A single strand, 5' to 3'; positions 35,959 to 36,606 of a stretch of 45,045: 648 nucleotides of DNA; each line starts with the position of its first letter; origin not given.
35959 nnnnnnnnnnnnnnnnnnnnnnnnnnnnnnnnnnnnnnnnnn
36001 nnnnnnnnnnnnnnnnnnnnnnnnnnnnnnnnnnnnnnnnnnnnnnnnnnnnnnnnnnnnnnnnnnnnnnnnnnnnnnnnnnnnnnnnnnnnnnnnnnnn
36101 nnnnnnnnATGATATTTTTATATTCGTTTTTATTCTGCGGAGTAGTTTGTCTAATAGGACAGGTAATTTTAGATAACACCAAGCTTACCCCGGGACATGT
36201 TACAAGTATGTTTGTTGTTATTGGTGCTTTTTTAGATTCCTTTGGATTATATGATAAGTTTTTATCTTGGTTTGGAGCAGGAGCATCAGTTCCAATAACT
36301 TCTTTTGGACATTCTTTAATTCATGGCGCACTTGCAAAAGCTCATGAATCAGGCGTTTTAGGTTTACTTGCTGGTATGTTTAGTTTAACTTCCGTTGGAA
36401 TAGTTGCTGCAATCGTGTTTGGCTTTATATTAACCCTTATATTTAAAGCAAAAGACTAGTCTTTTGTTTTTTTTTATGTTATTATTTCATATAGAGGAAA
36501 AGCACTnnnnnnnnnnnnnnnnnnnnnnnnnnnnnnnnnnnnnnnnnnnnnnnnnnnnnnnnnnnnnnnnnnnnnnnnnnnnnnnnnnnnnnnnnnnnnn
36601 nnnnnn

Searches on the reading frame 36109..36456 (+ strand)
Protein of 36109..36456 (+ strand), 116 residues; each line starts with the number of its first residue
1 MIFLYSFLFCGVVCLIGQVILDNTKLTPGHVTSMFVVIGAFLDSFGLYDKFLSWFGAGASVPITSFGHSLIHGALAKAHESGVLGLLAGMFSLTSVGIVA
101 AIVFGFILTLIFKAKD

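Call 69: search_protein_families(library=pfam, proteins=[window:36109-36456:+], max_evalue=0.01)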
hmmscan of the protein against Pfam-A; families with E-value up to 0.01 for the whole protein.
window:36109-36456:+ (116 aa): 1 family
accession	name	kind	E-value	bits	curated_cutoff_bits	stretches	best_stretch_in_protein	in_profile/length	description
PF03862.18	SpoVAC_SpoVAEB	-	6.9e-31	107.4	25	1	4-111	3-117/117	SpoVAC/SpoVAEB sporulation membrane protein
